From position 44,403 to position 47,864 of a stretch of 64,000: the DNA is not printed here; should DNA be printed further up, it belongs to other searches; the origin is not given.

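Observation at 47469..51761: The 3' end of the SNF2 helicase gene is duplicated around a 3.8-kb AT-rich insertion; the displaced copy is missing from the ORF track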

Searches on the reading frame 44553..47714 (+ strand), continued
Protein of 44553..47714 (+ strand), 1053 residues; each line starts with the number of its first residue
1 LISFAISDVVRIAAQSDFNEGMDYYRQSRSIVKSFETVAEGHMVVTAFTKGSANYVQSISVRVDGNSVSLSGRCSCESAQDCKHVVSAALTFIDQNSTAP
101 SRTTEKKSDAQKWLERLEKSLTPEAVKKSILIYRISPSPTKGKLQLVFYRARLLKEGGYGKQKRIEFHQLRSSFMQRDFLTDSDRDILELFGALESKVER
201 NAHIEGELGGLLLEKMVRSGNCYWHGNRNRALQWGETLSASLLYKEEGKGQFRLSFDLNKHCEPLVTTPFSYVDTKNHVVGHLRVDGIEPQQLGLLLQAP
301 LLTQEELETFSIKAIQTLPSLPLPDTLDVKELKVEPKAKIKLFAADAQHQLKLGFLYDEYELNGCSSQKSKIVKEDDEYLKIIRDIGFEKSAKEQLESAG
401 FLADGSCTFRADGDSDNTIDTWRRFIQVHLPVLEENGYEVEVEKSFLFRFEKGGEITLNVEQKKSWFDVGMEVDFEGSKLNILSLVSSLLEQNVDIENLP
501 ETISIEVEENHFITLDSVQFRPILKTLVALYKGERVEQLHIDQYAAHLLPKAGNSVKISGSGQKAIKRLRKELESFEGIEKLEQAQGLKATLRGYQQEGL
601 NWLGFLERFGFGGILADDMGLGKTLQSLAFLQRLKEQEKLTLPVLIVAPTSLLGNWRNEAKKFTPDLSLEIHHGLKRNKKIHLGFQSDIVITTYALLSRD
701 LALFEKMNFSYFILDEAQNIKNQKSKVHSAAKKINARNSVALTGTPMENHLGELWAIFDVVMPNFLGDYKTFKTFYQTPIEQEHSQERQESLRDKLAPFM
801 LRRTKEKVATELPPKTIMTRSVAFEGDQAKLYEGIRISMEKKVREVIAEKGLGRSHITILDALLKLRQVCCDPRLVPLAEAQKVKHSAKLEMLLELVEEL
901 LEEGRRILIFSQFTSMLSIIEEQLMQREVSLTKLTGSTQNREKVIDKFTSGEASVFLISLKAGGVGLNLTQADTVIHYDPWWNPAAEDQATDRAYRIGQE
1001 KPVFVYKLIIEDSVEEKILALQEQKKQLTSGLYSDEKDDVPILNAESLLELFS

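Call 21: find_encoding_contigs(protein=P0005, flank=10000, max_places=3)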
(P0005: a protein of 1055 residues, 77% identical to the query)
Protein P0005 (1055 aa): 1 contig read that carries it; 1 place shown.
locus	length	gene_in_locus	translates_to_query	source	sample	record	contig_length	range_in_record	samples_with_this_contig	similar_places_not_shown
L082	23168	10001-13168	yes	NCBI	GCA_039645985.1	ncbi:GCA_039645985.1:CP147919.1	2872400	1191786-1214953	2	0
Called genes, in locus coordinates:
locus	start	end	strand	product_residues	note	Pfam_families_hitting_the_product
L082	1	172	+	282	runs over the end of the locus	PF17848:Zn_ribbon_ACC, PF01039:Carboxyl_trans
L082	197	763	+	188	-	PF02581:TMP-TENI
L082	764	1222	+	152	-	PF02590:SPOUT_MTase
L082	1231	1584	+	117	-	PF01258:zf-dskA_traR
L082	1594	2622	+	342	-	-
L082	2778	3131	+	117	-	-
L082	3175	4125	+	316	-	PF01207:Dus, PF02581:TMP-TENI (faint)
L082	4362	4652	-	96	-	-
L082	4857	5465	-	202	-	PF04367:DUF502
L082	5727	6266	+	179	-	-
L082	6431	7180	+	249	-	PF01925:TauE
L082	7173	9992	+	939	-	PF00005:ABC_tran (faint), PF02463:SMC_N (faint), PF13191:AAA_16 (faint), PF13555:AAA_29 (faint), PF20703:nSTAND1 (faint), PF17760:UvrA_inter, PF00684:DnaJ_CXXCXGXG (faint), PF17755:UvrA_DNA-bind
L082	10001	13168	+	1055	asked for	PF08455:SNF2_assoc (weak), PF04851:ResIII, PF00176:SNF2-rel_dom, PF00270:DEAD, PF00271:Helicase_C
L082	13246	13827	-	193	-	PF00440:TetR_N, PF16925:TetR_C_13 (weak)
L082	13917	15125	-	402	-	PF00109:ketoacyl-synt, PF00108:Thiolase_N (faint), PF02801:Ketoacyl-synt_C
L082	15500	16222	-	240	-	PF03306:AAL_decarboxy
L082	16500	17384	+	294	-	-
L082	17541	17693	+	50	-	-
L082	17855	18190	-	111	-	-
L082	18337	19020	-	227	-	PF04493:Endonuclease_5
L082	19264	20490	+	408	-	PF04940:BLUF, PF00563:EAL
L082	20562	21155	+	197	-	PF04311:DUF459 (weak), PF13472:Lipase_GDSL_2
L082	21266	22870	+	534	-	PF00999:Na_H_Exchanger, PF02254:TrkA_N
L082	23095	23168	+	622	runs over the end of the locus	PF06480:FtsH_ext, PF06068:TIP49 (faint), PF00004:AAA, PF17862:AAA_lid_3, PF01434:Peptidase_M41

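Call 22: find_encoding_contigs(protein=P0008, flank=10000, max_places=3)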
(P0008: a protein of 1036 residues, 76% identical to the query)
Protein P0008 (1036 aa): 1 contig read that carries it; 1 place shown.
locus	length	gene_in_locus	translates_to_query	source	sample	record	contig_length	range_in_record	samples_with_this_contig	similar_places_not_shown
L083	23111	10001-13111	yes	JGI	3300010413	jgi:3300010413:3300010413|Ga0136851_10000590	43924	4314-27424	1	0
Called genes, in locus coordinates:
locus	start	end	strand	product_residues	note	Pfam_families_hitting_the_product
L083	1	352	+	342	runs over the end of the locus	-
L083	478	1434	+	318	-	PF01207:Dus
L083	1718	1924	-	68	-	-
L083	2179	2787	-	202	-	PF04367:DUF502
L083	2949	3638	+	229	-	PF01988:VIT1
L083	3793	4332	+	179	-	-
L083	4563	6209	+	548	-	PF06100:MCRA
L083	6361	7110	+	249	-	PF01925:TauE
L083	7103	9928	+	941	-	PF00005:ABC_tran (faint), PF02463:SMC_N (faint), PF13191:AAA_16 (faint), PF13555:AAA_29 (faint), PF20703:nSTAND1 (faint), PF17760:UvrA_inter, PF00684:DnaJ_CXXCXGXG (faint), PF17755:UvrA_DNA-bind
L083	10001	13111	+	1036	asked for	PF00176:SNF2-rel_dom, PF04851:ResIII, PF00270:DEAD, PF00271:Helicase_C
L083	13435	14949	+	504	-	PF06863:DUF1254, PF06742:DUF1214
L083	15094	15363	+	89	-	PF08734:GYD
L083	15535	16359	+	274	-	-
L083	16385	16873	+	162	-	PF07883:Cupin_2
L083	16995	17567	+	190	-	PF03352:Adenine_glyco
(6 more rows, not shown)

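Call 23: find_encoding_contigs(protein=P0009, flank=10000, max_places=3)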
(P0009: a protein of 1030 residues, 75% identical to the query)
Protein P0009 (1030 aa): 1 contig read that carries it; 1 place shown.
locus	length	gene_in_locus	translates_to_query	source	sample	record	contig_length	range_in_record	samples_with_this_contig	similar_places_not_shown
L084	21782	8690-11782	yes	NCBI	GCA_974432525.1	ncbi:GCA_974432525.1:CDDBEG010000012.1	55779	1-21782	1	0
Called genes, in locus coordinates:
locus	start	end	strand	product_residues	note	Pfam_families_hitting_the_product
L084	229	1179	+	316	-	PF01207:Dus, PF02581:TMP-TENI (faint)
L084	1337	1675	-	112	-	-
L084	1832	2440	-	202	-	PF04367:DUF502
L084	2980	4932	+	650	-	PF09848:SLFN-g3_helicase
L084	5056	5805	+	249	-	PF01925:TauE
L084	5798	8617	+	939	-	PF00005:ABC_tran (faint), PF02463:SMC_N (faint), PF13191:AAA_16 (faint), PF13555:AAA_29 (faint), PF20703:nSTAND1 (faint), PF17760:UvrA_inter, PF00684:DnaJ_CXXCXGXG (faint), PF17755:UvrA_DNA-bind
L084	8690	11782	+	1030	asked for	PF00176:SNF2-rel_dom, PF04851:ResIII, PF00270:DEAD (weak), PF00271:Helicase_C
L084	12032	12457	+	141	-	-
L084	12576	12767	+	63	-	-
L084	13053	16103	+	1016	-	PF08448:PAS_4, PF13426:PAS_9, PF00989:PAS, PF13188:PAS_8, PF13426:PAS_9, PF13426:PAS_9, PF00989:PAS, PF08448:PAS_4, +13 more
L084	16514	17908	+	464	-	PF13442:Cytochrome_CBB3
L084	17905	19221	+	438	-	-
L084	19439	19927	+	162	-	PF13728:TraF (weak), PF00085:Thioredoxin (weak), PF00578:AhpC-TSA, PF08534:Redoxin, PF13905:Thioredoxin_8 (weak)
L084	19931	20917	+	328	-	PF12801:Fer4_5 (faint), PF14697:Fer4_21 (faint), PF13237:Fer4_10 (faint), PF12797:Fer4_2 (faint), PF12837:Fer4_6 (faint), PF12838:Fer4_7 (weak), PF13187:Fer4_9 (weak), PF13746:Fer4_18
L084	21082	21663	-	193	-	PF00440:TetR_N, PF16925:TetR_C_13 (weak)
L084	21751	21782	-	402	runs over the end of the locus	PF00109:ketoacyl-synt, PF00108:Thiolase_N (faint), PF02801:Ketoacyl-synt_C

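Call 24: find_encoding_contigs(protein=P0018, flank=10000, max_places=3)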
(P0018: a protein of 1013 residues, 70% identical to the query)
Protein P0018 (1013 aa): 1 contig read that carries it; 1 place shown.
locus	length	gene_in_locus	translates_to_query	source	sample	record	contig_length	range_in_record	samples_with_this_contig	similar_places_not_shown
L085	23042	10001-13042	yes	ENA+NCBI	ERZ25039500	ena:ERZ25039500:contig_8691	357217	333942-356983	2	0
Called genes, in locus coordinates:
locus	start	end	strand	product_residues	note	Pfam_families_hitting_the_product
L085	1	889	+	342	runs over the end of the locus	-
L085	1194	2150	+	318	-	PF01207:Dus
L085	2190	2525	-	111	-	-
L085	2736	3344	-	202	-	PF04367:DUF502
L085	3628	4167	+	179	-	-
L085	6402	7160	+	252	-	PF01925:TauE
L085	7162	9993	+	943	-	PF00005:ABC_tran (faint), PF02463:SMC_N (faint), PF13191:AAA_16 (faint), PF13555:AAA_29 (faint), PF20703:nSTAND1 (faint), PF17760:UvrA_inter, PF17755:UvrA_DNA-bind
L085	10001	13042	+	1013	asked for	PF08455:SNF2_assoc, PF00176:SNF2-rel_dom, PF04851:ResIII, PF00270:DEAD (weak)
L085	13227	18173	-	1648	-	PF00028:Cadherin (weak), PF25374:Cadherin_FAT4_N (faint), PF28393:Ig_Cad99C_N (faint), PF25174:Beta-prop_THOC3 (faint), PF26550:Tricorn_2nd (faint), PF08309:LVIVD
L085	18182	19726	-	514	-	-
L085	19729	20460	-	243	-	-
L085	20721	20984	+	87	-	-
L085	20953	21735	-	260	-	PF01797:Y1_Tnp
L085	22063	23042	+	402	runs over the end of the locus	PF00872:Transposase_mut, PF10551:MULE (weak)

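Call 58: search_protein_families(library=phrogs, proteins=[L084:12032-12457:+], max_evalue=0.01)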
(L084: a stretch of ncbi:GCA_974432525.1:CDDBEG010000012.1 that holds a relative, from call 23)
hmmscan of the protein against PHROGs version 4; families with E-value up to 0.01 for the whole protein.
L084:12032-12457:+ (141 aa): 0 families

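Call 59: search_protein_families(library=pfam, proteins=[L084:12032-12457:+], max_evalue=0.01)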
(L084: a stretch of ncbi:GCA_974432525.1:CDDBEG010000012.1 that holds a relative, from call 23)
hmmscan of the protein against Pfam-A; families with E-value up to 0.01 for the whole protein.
L084:12032-12457:+ (141 aa): 0 families

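Call 75: search_protein_families(library=pfam, proteins=[L027:13423-14529:-, L027:14465-15226:-, L027:15243-16118:+, L027:16122-16997:+, L027:17058-18896:-, L027:13669-14385:+], max_evalue=0.001)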
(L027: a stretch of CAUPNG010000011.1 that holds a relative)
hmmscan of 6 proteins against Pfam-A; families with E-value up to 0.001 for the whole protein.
L027:13423-14529:- (368 aa): 1 family
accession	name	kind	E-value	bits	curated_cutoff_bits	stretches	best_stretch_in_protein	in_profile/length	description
PF03401.19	TctC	-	3.2e-70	237.2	27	1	93-364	2-273/274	Tripartite tricarboxylate transporter family receptor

L027:14465-15226:- (253 aa): 2 families
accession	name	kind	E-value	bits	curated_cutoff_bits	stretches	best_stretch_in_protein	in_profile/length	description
PF07702.18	UTRA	-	1.5e-25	90.1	23.8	1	109-240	5-134/141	UTRA domain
PF00392.27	GntR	-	1.5e-18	66.6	27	1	26-85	5-64/64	Bacterial regulatory proteins, gntR family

L027:15243-16118:+ (291 aa): 1 family
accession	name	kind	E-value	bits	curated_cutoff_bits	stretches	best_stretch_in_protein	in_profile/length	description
PF04909.20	Amidohydro_2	-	1.2e-30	107.7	26.4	1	25-284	1-287/289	Amidohydrolase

L027:16122-16997:+ (291 aa): 1 family
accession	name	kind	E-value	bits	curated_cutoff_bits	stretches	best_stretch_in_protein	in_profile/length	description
PF01066.26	CDP-OH_P_transf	-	1.1e-23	84.8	22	1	99-248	1-136/152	CDP-alcohol phosphatidyltransferase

L027:17058-18896:- (612 aa): 3 families
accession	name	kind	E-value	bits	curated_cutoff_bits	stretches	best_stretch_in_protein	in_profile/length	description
PF02896.24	PEP-utilizers_C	-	4.7e-106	354.7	22.8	1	275-565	2-291/293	PEP-utilising enzyme, PEP-binding domain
PF05524.18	PEP-utilisers_N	-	6.3e-30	104.3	24.4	1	6-129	1-121/121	PEP-utilising enzyme, N-terminal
PF00391.29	PEP-utilizers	-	7.1e-25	86.8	23.1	1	180-249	5-72/72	PEP-utilising enzyme, mobile domain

L027:13669-14385:+ (238 aa): 0 families
